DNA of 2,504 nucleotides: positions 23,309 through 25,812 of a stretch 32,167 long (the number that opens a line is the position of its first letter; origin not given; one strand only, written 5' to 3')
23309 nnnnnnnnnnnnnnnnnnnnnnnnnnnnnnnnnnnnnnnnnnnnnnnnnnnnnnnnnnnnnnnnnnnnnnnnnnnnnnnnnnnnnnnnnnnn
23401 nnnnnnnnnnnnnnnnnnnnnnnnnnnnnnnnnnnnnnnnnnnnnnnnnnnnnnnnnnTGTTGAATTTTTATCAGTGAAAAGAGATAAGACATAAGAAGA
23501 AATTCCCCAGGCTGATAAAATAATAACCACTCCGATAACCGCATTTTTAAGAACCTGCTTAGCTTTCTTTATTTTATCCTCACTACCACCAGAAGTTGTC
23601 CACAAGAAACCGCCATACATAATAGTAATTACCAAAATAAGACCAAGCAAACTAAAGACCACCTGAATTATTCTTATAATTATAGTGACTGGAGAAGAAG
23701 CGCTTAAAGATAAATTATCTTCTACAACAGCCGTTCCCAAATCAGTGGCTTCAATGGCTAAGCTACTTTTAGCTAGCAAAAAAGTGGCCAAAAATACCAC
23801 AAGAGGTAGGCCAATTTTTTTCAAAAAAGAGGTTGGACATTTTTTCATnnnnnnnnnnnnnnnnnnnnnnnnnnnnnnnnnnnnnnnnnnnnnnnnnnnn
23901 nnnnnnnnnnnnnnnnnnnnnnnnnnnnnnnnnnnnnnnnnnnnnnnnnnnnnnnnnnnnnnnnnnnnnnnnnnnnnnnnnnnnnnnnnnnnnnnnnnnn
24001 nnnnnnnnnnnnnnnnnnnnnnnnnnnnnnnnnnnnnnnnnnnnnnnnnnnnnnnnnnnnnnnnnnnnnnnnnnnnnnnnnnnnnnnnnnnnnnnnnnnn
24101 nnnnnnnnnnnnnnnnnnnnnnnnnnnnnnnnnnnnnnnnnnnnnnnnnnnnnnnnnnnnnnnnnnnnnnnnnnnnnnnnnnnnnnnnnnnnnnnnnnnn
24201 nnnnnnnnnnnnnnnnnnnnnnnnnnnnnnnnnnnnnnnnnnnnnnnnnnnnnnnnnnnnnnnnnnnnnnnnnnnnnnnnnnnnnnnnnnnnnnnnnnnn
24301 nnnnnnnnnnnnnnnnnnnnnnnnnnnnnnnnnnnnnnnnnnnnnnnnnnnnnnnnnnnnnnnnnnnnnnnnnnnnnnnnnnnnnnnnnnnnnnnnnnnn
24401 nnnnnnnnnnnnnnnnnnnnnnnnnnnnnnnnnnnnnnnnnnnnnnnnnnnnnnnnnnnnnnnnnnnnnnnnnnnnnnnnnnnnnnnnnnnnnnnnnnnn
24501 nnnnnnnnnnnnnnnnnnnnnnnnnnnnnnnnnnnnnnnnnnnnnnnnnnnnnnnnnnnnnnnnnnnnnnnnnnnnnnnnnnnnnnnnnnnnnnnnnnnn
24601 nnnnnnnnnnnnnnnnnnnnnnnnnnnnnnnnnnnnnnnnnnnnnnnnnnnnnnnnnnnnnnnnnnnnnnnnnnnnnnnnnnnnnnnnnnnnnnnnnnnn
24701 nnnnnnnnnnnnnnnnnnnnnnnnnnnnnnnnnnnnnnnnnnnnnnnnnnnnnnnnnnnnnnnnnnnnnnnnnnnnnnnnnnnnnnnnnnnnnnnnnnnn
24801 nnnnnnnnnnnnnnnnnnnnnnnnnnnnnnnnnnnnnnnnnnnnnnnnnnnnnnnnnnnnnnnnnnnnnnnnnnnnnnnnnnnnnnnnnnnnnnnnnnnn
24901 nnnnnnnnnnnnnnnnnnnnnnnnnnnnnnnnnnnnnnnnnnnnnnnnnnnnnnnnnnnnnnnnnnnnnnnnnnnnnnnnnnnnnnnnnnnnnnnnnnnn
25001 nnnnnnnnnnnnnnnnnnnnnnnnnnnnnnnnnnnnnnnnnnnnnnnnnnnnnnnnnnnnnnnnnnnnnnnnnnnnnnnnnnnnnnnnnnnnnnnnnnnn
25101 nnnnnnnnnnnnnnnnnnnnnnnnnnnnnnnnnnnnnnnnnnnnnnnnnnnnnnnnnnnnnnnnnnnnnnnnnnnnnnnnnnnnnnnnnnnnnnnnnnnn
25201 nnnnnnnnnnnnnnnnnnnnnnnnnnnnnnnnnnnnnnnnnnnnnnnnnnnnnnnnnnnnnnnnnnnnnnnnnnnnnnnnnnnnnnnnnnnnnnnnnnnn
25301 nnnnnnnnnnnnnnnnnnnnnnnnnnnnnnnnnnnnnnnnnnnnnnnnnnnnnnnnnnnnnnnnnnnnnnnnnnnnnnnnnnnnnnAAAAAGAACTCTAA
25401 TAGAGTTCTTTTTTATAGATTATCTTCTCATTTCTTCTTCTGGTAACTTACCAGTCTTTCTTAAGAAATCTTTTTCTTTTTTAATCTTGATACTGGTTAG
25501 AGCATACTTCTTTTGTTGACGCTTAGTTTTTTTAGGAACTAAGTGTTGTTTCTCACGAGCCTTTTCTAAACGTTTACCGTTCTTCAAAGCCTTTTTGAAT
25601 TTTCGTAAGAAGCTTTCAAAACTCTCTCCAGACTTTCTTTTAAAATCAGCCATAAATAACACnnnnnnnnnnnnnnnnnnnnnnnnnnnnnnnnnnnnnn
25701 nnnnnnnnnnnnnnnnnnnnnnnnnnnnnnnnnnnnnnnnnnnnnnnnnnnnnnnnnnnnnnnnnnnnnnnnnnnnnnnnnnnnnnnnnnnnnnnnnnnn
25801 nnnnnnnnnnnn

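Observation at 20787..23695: VirB2/TrbC-like 'T4SS pilin' hairpin used as the N-terminal module of two giant ectodomain proteins, with no T4SS machinery nearby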

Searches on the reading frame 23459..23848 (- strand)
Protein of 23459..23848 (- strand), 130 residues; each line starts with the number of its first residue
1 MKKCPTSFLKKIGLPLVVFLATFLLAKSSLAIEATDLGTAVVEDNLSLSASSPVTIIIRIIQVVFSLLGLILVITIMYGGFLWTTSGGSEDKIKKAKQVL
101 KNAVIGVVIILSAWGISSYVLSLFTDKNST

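Call 6: search_protein_families(library=pfam, proteins=[window:23459-23848:-], max_evalue=0.1)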
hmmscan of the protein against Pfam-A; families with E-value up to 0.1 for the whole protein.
window:23459-23848:- (130 aa): 2 families
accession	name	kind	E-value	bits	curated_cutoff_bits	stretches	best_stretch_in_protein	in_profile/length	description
PF18895.5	T4SS_pilin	-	4.3e-14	52.8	26.6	1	51-120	3-71/71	Type IV secretion system pilin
PF10320.15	7TM_GPCR_Srsx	-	0.028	14.3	24.1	1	64-125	150-211/257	Serpentine type 7TM GPCR chemoreceptor Srsx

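Call 12: find_homologous_proteins(query=window:23459-23848:-, max_evalue=0.001)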
Query window:23459-23848:- (130 aa): 2 proteins with E <= 0.001 among 76 candidates.
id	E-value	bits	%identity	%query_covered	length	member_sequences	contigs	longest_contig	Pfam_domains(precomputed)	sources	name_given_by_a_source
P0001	2.0e-35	139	59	95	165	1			PF18895.6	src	-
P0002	3.7e-6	45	40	50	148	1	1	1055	PF18895.6,PF04956.19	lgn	-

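Call 20: find_homologous_proteins(query=A1, max_evalue=0.001)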
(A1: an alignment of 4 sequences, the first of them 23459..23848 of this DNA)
Query A1 (4 sequences) (130 aa, profile of the alignment): 280 proteins with E <= 0.001 among 8000 candidates; the best 120 are listed.
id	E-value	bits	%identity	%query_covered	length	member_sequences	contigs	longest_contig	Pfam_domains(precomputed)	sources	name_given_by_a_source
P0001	4.6e-50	186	59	95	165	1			PF18895.6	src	-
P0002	5.8e-43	163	40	50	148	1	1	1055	PF18895.6,PF04956.19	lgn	-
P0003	2.3e-41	158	51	82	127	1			PF18895.6,PF04956.19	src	-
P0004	4.5e-36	141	55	94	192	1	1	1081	PF18895.6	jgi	jgi:hypothetical protein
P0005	7.4e-36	141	47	62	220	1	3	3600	PF18895.6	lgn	-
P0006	1.5e-35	140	41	66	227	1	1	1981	PF18895.6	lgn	-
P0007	1.8e-35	139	41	49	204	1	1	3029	PF18895.6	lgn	-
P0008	1.4e-33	133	42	50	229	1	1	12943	PF18895.6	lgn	-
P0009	1.6e-33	133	38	49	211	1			PF18895.6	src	-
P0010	5.6e-30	122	48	71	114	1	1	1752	PF18895.6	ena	-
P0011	1.0e-27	114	40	75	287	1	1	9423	PF18895.6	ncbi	ncbi:MAG: hypothetical protein WCX09_01955, partial [Patescibacteria group bacterium]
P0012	3.0e-27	113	44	85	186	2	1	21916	PF18895.6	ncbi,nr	ncbi:MAG: pilin, partial [Patescibacteria group bacterium]|nr:pilin [Patescibacteria group bacterium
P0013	6.9e-27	112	47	94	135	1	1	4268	PF18895.6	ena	-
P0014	4.0e-26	109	42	90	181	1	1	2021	PF18895.6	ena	-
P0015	3.2e-25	106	41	83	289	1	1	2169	PF18895.6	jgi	jgi:hypothetical protein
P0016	1.3e-24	104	48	48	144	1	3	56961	PF18895.6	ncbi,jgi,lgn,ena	ncbi:MAG TPA: hypothetical protein VGA49_01065 [Patescibacteria group bacterium]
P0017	1.9e-24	104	40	94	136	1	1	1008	PF18895.6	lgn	-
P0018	3.6e-24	103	42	73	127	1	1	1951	PF18895.6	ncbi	-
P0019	5.4e-24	102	51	45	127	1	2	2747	PF18895.6,PF04956.19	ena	-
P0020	1.0e-23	101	45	66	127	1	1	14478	PF18895.6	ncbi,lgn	-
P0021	2.2e-23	100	46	52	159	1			PF18895.6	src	-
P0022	2.8e-23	100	42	84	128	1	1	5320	PF18895.6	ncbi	ncbi:MAG: pilin [Patescibacteria group bacterium]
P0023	4.1e-23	99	35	82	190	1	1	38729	PF18895.6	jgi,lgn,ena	-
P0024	4.1e-23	99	51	55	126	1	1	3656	PF18895.6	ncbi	-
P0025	4.5e-23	99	39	78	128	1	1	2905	PF18895.6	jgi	jgi:hypothetical protein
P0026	4.9e-23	99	45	66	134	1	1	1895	PF18895.6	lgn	-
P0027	5.6e-23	99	48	55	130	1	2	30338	PF18895.6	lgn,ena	-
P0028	5.6e-23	99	42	84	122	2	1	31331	PF18895.6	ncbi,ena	-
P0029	6.6e-23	99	46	50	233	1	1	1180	PF18895.6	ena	-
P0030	8.4e-23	98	52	48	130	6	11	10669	PF18895.6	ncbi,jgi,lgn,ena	jgi:hypothetical protein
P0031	8.7e-23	98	38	79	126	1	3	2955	PF18895.6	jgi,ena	-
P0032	9.7e-23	98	43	66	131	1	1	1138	PF18895.6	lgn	-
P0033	1.6e-22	97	38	70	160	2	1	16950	PF18895.6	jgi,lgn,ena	-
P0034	1.6e-22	97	51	57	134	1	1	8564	PF18895.6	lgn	-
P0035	1.7e-22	97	41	57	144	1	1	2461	PF18895.6,PF04956.19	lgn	-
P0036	2.1e-22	97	42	69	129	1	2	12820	PF18895.6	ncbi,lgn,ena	-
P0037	2.8e-22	97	39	84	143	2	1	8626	PF18895.6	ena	-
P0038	3.0e-22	97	42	94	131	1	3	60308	PF18895.6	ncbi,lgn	-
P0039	3.0e-22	97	46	41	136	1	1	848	PF18895.6,PF04956.19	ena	-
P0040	3.1e-22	97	54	30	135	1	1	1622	PF18895.6,PF04956.19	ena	-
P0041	3.2e-22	97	40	68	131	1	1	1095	PF18895.6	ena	-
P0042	3.3e-22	96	50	62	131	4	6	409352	PF18895.6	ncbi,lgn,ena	ncbi:MAG: hypothetical protein AAB386_05520 [Patescibacteria group bacterium]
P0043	3.5e-22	96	53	48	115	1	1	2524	PF18895.6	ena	-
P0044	3.8e-22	96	35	81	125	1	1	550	PF18895.6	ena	-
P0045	4.1e-22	96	28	58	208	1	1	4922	PF18895.6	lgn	-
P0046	4.2e-22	96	42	51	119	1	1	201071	PF18895.6,PF04956.19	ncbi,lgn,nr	ncbi:MAG: hypothetical protein PHW95_01955 [Patescibacteria group bacterium]|nr:hypothetical protein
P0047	4.9e-22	96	48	55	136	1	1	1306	PF18895.6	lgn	-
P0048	5.7e-22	96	50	51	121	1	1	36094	PF18895.6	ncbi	-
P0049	6.6e-22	95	39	85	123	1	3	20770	PF18895.6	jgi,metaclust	jgi:hypothetical protein|metaclust:\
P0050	7.2e-22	95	48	55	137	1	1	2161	PF18895.6,PF04956.19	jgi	jgi:cytochrome bd-type quinol oxidase subunit 2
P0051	7.2e-22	95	45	41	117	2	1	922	PF18895.6,PF04956.19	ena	-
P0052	9.9e-22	95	35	73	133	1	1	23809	PF18895.6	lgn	-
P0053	1.0e-21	95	41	61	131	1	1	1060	PF18895.6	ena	-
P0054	1.3e-21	94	34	84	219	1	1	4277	PF18895.6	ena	-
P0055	1.5e-21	94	41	72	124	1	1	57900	PF18895.6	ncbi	ncbi:MAG: pilin [Patescibacteria group bacterium]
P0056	1.8e-21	94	37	94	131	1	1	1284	PF18895.6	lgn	-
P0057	1.8e-21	94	40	72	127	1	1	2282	PF18895.6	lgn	-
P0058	2.0e-21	94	46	68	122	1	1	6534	PF18895.6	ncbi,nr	ncbi:MAG TPA: pilin [Candidatus Methylomirabilis sp.]|nr:pilin [Candidatus Methylomirabilis sp.]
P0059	2.5e-21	94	32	70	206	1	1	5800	PF18895.6,PF04956.19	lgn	-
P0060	2.9e-21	93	38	69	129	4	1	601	PF18895.6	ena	-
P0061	3.3e-21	93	37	66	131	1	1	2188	PF18895.6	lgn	-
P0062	3.5e-21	93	38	92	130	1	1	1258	PF18895.6,PF04956.19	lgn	-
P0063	3.8e-21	93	68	34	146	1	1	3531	PF18895.6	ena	-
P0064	4.2e-21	93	49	52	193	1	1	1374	PF18895.6,PF04956.19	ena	-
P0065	4.2e-21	93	37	75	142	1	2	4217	PF18895.6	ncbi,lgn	-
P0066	4.4e-21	93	45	51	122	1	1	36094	PF18895.6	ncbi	-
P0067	6.1e-21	92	41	84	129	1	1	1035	PF18895.6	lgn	-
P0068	6.3e-21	92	40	67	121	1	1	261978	PF18895.6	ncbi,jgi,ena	-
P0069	7.0e-21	92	40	91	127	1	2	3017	PF18895.6,PF04956.19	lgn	-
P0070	8.6e-21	92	33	95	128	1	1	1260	PF18895.6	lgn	-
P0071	9.0e-21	92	39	57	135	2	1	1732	PF18895.6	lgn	-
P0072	9.4e-21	92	38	78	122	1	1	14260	PF18895.6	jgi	jgi:uncharacterized membrane protein YwzB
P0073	9.7e-21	92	44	52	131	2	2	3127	PF18895.6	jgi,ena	-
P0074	9.9e-21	92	39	51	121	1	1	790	PF18895.6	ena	-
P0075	1.1e-20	92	58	42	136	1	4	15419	PF18895.6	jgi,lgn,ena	-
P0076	1.1e-20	92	39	52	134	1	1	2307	PF18895.6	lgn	-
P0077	1.1e-20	92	58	42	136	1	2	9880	PF18895.6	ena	-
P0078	1.2e-20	91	37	52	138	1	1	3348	PF18895.6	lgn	-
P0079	1.2e-20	91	38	66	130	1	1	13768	PF18895.6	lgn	-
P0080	1.3e-20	91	50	51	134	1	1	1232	PF18895.6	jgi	jgi:hypothetical protein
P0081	1.3e-20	91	36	60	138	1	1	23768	PF18895.6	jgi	jgi:hypothetical protein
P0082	1.3e-20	91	34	57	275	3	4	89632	PF18895.6,PF18303.8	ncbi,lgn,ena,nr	ncbi:hypothetical protein BMS3Abin15_00899 [bacterium BMS3Abin15]|nr:hypothetical protein BMS3Abin15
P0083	1.4e-20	91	58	42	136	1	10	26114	PF18895.6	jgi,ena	-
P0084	1.4e-20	91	39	48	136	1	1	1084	PF18895.6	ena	-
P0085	1.4e-20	91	58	42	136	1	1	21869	PF18895.6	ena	-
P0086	1.6e-20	91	37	86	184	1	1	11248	PF18895.6,PF04956.19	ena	-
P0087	1.8e-20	91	40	82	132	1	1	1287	PF18895.6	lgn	-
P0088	1.9e-20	91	44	60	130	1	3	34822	PF18895.6,PF04956.19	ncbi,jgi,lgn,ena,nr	ncbi:MAG TPA: pilin [bacterium]|nr:pilin [bacterium]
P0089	1.9e-20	91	34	75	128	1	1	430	PF18895.6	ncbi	-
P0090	1.9e-20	91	33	53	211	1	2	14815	PF18895.6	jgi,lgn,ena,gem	-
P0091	1.9e-20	91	42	35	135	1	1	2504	PF18895.6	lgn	-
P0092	2.1e-20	91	43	68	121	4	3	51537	PF18895.6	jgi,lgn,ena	-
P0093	2.3e-20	90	58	42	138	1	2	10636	PF18895.6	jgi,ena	-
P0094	2.6e-20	90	34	49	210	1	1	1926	PF18895.6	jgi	jgi:type IV secretion system pilin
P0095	2.6e-20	90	42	35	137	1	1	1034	PF18895.6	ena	-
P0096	2.7e-20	90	37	78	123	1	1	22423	PF18895.6,PF04956.19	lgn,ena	-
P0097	3.0e-20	90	45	58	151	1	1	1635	PF18895.6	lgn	-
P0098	3.6e-20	90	37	82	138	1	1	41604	PF18895.6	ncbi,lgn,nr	ncbi:MAG: hypothetical protein Q7K35_03670 [bacterium]|nr:hypothetical protein [bacterium]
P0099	3.7e-20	90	35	87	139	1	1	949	PF04956.19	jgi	-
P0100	4.3e-20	90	34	80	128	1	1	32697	PF18895.6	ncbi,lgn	-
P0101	4.5e-20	90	41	69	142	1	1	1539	PF18895.6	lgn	-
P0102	5.2e-20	89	41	51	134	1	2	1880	PF18895.6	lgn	-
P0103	5.4e-20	89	44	35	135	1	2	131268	PF18895.6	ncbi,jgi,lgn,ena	-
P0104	6.2e-20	89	44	62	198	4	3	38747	PF18895.6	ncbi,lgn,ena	-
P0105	6.3e-20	89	52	50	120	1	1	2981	PF18895.6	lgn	-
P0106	6.9e-20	89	43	52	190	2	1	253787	PF18895.6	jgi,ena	-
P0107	7.8e-20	89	36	94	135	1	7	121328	PF18895.6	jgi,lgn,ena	jgi:hypothetical protein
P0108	8.0e-20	89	44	52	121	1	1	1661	PF18895.6,PF04956.19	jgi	jgi:Zn-dependent protease with chaperone function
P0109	9.5e-20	88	52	43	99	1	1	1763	PF18895.6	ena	-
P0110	1.0e-19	88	42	65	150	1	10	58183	PF18895.6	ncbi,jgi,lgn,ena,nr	ncbi:MAG: hypothetical protein HOG08_02295 [Candidatus Magasanikbacteria bacterium]|jgi:hypothetical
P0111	1.0e-19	88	40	70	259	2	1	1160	PF18895.6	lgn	-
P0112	1.0e-19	88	36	77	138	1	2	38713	PF18895.6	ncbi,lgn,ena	-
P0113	1.0e-19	88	33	95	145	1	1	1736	PF18895.6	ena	-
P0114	1.2e-19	88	32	91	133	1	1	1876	PF18895.6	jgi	jgi:Trk-type K+ transport system membrane component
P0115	1.3e-19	88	41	69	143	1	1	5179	PF18895.6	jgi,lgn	jgi:ABC-type uncharacterized transport system YnjBCD permease subunit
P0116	1.4e-19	88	40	52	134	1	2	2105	PF18895.6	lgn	-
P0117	1.5e-19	88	44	35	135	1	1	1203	PF18895.6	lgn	-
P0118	1.6e-19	88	34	72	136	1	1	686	PF18895.6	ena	-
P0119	1.6e-19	88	31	71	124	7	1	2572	PF18895.6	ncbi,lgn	-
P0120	1.7e-19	88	36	71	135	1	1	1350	PF18895.6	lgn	-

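Call 33: predict_structure(alignment_id=A2)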
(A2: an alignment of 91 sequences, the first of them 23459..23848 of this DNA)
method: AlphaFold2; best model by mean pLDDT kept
length: 130 residues; sequences in the alignment: 91
mean_pLDDT: 75.7   pTM: 0.53
mean pLDDT of the five models: 75.7, 73.8, 73.4, 72.3, 70.9
residues with pLDDT >= 90: 45; 70-90: 30; 50-70: 48; < 50: 7
segments of 3 or more residues with pLDDT < 50: 32-35
pLDDT, mean of each block of 10 residues (from residue 1): 50 63 62 50 56 79 89 94 92 94 94 90 72
secondary structure, 60 per line:
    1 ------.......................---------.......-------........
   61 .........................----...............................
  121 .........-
elements in order: H7-29 H39-45 H53-85 H90-129

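Call 35: search_solved_structures(query=A2, max_evalue=10, show_alignments=3)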
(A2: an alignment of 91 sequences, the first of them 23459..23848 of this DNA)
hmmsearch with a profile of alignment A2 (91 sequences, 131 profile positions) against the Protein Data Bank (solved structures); distinct sequences matched with E-value up to 10: 0.

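Call 37: fold_search(model_id=the predicted structure, library=pdb)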
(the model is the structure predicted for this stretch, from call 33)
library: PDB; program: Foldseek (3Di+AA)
matches with E <= 10: 130; with E <= 0.001: 0
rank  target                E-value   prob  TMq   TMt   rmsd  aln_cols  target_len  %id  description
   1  8k9c_A                9.4e-01  0.84  0.47  0.31   3.8        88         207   18  Structure of human Caprin-2 HR1 domain (released 2024-08-21)
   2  3ze5_A                1.9e+00  0.14  0.31  0.34   9.5       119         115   12  Crystal structure of the integral membrane diacylglycerol kinase - delta4 (released 2013-05-22)
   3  8ywr_A                2.1e+00  0.10  0.26  0.25  15.0       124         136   17  Crystal structure of the Fab fragment of the anti-IL-6 antibody 68F2 in complex with a domain-swapped IL-6 dimer (released 2024-11-06)
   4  8dfu_0                2.4e+00  0.54  0.42  0.61   5.2        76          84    9  Cryo-EM structure of conjugation pili from Aeropyrum pernix (released 2023-03-22)
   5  4bix_B                2.4e+00  0.23  0.31  0.20   4.8        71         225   18  Crystal structure of CpxAHDC (monoclinic form 1) (released 2014-02-12)
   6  4wwb                  2.8e+00  0.33  0.38  0.43   5.3        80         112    9  High-resolution structure of the Ni-bound form of the Y135F mutant of C. metallidurans CnrXs (released 2015-02-11)
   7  9rxe_MODEL_1_A        2.8e+00  0.23  0.32  0.38   4.8        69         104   13  Solution structure of the HR1c domain of human PKN1 (released 2025-12-31)
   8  5da9_A                2.8e+00  0.23  0.36  0.14   4.5        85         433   18  ATP-gamma-S bound Rad50 from Chaetomium thermophilum in complex with the Rad50-binding domain of Mre11 (released 2016-03-02)
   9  5dwk_B                2.8e+00  0.12  0.31  0.35   9.0       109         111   13  Diacylglycerol Kinase solved by multi crystal multi orientation native SAD (released 2016-03-23)
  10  5wbx_B                2.9e+00  0.44  0.39  0.51   3.3        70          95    7  Structural insights into the potency of SK/IK channel positive modulators (released 2017-12-20)
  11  8vc9_C                2.9e+00  0.18  0.34  0.14  25.9       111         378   11  Hybrid response regulator LvrB from Leptospira / phosphorylated REC form (released 2024-12-18)
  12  8vc9_F                2.9e+00  0.18  0.35  0.14  26.0       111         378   11  Hybrid response regulator LvrB from Leptospira / phosphorylated REC form (released 2024-12-18)
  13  5zgh_L                2.9e+00  0.13  0.29  0.30   6.1        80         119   14  Cryo-EM structure of the red algal PSI-LHCR (released 2018-04-11)
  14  2y39                  3.1e+00  0.28  0.38  0.44   5.2        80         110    9  Ni-bound form of Cupriavidus metallidurans CH34 CnrXs (released 2011-03-30)
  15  8vc9_E                3.3e+00  0.16  0.35  0.14  23.4       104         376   14  Hybrid response regulator LvrB from Leptospira / phosphorylated REC form (released 2024-12-18)
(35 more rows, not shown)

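Call 39: search_protein_families(library=pfam, alignment_id=A2, max_evalue=0.01)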
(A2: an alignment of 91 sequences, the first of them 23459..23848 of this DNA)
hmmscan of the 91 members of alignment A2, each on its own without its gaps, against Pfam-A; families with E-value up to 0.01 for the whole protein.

A. member 1, window:23459-23848:- (130 aa): 1 family
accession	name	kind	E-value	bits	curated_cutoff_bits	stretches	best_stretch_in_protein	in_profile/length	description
PF18895.5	T4SS_pilin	-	4.3e-14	52.8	26.6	1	51-120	3-71/71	Type IV secretion system pilin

B. families by the number of members that match (of 91 scanned): 28 families (the first 25 are shown)
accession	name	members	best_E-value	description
PF18895.5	T4SS_pilin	91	5e-15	Type IV secretion system pilin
PF04956.18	TrbC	48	5.1e-07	TrbC/VIRB2 pilin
PF01554.23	MatE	13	0.00039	MatE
PF05987.18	DUF898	10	0.00038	Bacterial protein of unknown function (DUF898)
PF02322.20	Cyt_bd_oxida_II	6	0.00043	Cytochrome bd terminal oxidase subunit II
PF04515.18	Choline_transpo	4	0.00093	Plasma-membrane choline transporter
PF07264.17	EI24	4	0.0013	Sulfate transporter CysZ/Etoposide-induced protein 2.4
PF06664.17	WLS-like_TM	3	0.00088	Wntless-like, transmembrane domain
PF05545.16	FixQ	3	0.0038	Cbb3-type cytochrome oxidase component FixQ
PF19607.4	DUF6112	2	0.0005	Family of unknown function (DUF6112)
PF10320.15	7TM_GPCR_Srsx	2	0.0017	Serpentine type 7TM GPCR chemoreceptor Srsx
PF07331.16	TctB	2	0.0022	Tripartite tricarboxylate transporter TctB family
PF24800.1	DUF7702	2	0.0049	Domain of unknown function (DUF7702)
PF06772.16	LtrA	2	0.0083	Bacterial low temperature requirement A protein (LtrA)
PF04893.22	Yip1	1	0.00041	Yip1 domain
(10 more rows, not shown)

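Call 87: find_encoding_contigs(protein=P0038, flank=10000, max_places=1)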
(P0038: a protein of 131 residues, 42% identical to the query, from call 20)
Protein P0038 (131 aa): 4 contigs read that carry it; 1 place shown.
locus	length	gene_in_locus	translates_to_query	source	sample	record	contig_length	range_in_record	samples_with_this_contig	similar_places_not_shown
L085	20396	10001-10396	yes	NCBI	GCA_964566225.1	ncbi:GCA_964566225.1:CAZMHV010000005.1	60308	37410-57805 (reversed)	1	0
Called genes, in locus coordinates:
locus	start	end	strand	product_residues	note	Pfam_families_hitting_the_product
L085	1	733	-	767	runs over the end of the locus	PF17210:SdrD_B (faint), PF08400:phage_tail_N (faint), PF13620:CarboxypepD_reg, PF08308:PEGA (faint), PF22904:NOMO1-like_2nd (faint), PF13620:CarboxypepD_reg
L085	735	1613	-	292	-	-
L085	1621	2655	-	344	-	-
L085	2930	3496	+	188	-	PF01250:Ribosomal_S6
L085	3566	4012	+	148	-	PF00436:SSB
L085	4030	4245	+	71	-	PF01084:Ribosomal_S18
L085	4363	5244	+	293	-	PF00483:NTP_transferase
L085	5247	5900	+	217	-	PF18895:T4SS_pilin (weak)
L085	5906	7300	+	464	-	PF01547:SBP_bac_1, PF13416:SBP_bac_8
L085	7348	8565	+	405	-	-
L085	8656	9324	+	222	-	PF18895:T4SS_pilin (weak)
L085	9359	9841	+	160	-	PF18895:T4SS_pilin (weak)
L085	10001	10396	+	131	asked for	PF18895:T4SS_pilin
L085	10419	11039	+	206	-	PF18895:T4SS_pilin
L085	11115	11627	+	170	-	PF18895:T4SS_pilin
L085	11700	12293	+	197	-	PF18895:T4SS_pilin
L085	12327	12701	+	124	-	PF18895:T4SS_pilin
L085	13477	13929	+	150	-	PF18895:T4SS_pilin (weak)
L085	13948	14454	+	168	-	PF18895:T4SS_pilin (weak)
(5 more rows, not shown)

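Call 88: find_encoding_contigs(protein=P0042, flank=10000, max_places=1)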
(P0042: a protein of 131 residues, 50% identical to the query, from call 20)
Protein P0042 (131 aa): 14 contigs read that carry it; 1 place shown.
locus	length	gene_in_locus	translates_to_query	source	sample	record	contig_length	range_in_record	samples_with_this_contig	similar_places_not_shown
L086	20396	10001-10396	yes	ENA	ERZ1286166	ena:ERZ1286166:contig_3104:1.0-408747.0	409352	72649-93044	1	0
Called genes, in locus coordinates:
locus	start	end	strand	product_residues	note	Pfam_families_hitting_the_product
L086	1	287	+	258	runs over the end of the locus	-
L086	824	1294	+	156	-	-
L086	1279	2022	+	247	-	PF13310:Virulence_RhuM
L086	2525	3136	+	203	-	PF01926:MMR_HSR1, PF02421:FeoB_N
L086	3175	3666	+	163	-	PF06071:YchF-GTPase_C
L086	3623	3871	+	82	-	-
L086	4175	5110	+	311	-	PF00483:NTP_transferase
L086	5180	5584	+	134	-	PF01547:SBP_bac_1 (weak)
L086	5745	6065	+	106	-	-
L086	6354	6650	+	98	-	-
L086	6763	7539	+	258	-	PF18895:T4SS_pilin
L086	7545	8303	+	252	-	PF18895:T4SS_pilin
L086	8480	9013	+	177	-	PF18895:T4SS_pilin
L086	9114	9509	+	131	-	PF18895:T4SS_pilin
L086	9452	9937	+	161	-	PF18895:T4SS_pilin (weak)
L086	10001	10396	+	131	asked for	PF18895:T4SS_pilin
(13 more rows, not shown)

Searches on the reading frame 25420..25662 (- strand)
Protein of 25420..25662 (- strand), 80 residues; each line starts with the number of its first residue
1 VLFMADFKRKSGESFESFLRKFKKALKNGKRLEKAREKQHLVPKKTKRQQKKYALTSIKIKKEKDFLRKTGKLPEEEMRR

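Call 9: search_protein_families(library=pfam, proteins=[window:25420-25662:-], max_evalue=0.01)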
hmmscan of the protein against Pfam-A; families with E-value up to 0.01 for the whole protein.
window:25420-25662:- (80 aa): 1 family
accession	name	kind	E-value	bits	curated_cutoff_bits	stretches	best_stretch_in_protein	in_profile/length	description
PF01165.25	Ribosomal_S21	-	0.0043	17.2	27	1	10-54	5-49/55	Ribosomal protein S21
